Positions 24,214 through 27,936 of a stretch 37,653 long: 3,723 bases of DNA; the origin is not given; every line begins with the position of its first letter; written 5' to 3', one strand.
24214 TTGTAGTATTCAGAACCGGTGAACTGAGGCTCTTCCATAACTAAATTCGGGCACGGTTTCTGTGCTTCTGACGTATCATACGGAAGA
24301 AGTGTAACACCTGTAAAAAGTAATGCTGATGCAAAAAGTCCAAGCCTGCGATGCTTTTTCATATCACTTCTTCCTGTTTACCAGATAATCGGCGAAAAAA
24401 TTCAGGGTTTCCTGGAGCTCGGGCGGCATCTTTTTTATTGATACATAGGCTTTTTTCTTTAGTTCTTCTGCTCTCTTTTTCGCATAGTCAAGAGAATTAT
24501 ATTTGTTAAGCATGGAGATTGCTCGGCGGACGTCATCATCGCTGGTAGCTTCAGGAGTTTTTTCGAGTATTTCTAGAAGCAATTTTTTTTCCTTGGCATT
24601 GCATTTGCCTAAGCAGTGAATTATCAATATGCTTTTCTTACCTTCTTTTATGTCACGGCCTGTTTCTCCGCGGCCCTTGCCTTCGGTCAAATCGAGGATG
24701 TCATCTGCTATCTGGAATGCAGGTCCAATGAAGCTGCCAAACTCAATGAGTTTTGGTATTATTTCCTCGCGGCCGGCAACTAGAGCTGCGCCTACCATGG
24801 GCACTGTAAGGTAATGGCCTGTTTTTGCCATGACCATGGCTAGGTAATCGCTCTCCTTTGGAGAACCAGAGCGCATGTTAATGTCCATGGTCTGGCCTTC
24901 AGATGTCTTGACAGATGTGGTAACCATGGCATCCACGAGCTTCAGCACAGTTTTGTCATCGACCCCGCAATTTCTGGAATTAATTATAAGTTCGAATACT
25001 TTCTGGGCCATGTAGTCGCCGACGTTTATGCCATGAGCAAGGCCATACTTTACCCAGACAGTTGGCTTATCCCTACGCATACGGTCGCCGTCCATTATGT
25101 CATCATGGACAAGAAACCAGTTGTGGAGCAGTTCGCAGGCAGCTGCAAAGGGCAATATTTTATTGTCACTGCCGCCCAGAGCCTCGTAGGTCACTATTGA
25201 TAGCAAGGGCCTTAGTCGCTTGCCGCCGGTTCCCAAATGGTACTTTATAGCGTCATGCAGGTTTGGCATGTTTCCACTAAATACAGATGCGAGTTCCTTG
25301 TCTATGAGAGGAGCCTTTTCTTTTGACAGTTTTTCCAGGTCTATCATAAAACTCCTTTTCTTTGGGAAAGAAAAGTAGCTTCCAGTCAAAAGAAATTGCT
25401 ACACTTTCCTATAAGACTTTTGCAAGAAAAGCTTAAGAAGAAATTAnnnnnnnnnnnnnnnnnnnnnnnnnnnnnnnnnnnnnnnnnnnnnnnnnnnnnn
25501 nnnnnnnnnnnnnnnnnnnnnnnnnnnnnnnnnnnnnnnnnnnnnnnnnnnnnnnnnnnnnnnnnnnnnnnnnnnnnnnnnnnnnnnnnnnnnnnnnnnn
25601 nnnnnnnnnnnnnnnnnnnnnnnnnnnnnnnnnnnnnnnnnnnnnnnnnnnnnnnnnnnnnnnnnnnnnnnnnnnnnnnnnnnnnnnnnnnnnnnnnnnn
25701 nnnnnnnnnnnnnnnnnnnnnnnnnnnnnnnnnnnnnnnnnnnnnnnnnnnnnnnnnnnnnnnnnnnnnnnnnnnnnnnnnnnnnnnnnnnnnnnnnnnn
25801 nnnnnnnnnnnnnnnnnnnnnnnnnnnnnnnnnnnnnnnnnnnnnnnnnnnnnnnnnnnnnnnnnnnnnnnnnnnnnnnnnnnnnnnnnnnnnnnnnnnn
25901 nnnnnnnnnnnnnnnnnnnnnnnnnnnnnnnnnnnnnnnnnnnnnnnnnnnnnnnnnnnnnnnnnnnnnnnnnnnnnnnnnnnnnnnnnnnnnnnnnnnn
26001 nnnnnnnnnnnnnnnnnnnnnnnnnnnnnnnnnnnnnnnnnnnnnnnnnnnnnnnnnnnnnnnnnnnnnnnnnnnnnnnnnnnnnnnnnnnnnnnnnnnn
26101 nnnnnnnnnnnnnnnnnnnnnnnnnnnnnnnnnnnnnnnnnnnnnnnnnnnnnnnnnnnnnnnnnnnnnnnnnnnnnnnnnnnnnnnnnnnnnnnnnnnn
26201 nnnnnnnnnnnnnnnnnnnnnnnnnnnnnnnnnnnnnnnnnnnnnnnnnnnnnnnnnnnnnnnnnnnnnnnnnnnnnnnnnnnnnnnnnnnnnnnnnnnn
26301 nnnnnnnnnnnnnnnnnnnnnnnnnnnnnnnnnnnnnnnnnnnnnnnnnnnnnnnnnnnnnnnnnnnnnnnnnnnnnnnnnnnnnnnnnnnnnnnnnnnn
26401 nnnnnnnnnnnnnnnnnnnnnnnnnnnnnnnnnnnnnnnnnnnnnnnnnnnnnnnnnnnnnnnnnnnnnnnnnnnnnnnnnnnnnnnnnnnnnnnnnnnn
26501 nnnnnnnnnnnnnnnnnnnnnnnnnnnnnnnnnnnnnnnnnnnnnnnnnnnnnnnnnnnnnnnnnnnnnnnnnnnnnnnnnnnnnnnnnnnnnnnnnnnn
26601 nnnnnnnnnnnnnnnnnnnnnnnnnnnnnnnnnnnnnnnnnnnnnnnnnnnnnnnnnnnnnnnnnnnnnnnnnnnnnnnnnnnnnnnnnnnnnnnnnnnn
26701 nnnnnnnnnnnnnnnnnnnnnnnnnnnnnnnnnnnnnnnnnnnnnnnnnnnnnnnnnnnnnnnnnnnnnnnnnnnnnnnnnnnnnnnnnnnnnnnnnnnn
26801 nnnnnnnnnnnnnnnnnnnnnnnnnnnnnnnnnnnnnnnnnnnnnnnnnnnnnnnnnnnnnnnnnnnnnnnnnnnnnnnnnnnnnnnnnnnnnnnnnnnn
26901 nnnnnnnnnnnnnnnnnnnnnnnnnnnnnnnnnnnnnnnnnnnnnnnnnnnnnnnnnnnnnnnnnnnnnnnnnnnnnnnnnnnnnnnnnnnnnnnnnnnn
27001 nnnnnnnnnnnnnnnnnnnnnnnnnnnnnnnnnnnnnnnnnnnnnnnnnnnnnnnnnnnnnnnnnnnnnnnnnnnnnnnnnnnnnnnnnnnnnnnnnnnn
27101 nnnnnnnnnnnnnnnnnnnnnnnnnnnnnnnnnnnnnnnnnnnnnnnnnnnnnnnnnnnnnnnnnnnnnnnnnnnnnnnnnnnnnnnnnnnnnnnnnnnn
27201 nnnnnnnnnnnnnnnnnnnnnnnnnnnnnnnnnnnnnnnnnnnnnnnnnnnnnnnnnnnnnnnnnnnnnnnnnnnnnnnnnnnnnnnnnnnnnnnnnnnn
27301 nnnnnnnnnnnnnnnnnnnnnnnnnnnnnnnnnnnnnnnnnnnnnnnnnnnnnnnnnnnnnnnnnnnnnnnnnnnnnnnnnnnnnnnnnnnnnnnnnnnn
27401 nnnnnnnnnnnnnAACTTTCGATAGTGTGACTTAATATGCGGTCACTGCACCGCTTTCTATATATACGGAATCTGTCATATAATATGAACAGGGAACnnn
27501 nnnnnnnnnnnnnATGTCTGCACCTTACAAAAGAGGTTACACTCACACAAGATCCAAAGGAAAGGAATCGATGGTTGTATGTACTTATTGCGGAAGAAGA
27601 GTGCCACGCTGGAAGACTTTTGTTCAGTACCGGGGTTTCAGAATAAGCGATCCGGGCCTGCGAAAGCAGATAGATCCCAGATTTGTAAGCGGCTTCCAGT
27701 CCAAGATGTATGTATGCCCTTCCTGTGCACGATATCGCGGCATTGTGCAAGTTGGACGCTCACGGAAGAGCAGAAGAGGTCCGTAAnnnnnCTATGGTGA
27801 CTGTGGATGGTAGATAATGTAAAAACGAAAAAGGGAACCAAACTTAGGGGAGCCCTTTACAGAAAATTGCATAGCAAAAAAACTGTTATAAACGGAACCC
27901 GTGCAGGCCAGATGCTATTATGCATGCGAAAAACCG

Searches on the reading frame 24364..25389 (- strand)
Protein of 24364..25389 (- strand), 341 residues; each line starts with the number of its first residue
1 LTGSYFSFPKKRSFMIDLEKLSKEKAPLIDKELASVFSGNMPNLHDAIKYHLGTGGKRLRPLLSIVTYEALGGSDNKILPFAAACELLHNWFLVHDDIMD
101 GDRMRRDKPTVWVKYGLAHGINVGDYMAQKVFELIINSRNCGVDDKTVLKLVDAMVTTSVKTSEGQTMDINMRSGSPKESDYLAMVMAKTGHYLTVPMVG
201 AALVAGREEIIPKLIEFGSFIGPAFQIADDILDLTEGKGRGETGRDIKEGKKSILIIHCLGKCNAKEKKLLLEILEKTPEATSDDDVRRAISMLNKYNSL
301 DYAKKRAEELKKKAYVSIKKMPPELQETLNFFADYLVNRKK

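Call 54: search_protein_families(library=pfam, proteins=[window:24364-25389:-], max_evalue=0.001)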
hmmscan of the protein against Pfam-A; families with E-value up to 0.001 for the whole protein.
window:24364-25389:- (341 aa): 1 family
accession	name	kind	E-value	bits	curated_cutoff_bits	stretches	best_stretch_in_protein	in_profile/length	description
PF00348.22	polyprenyl_synt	-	7.9e-60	202.6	27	1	43-291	3-248/251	Polyprenyl synthetase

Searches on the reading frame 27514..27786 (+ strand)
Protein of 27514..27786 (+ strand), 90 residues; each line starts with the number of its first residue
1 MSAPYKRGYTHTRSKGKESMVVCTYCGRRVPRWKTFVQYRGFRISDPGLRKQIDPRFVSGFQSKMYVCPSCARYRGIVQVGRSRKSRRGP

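Call 3: search_protein_families(library=pfam, proteins=[window:27514-27786:+], max_evalue=0.1)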
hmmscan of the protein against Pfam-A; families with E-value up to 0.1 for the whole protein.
window:27514-27786:+ (90 aa): 11 families
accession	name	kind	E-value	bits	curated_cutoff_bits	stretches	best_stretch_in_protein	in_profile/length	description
PF01283.25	Ribosomal_S26e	-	4.5e-05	24.3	27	1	11-88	11-93/108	Ribosomal protein S26e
PF24444.1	DUF7563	-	0.01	15.7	27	0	64-77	25-38/39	Family of unknown function (DUF7563)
PF02591.20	Zn_ribbon_9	-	0.011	16.2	29.1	0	18-28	21-31/33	C4-type zinc ribbon domain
PF13248.11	Zn_ribbon_3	-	0.02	14.8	27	0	18-28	14-24/26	zinc-ribbon domain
PF02635.20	DsrE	-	0.028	15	22.7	0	63-78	72-87/116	DsrE/DsrF-like family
PF14616.11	Rua1_C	-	0.07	13.9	27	0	4-37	6-40/122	Transcription regulator Rua1, C-terminal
PF09706.15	Cas_CXXC_CXXC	-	0.07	13.7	21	0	19-72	4-58/69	CRISPR-associated protein (Cas_CXXC_CXXC)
PF10601.15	zf-LITAF-like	-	0.08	13.5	23.8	0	55-76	46-67/70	LITAF-like zinc ribbon domain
PF08209.17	Sgf11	-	0.081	12.9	26.4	0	20-30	4-14/33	Sgf11 (transcriptional regulation protein)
PF19817.4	DUF6300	-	0.082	13.4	27.8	0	10-39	30-62/110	Family of unknown function (DUF6300)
PF08271.17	Zn_Ribbon_TF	-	0.092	12.8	29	0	21-28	20-27/43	TFIIB zinc-binding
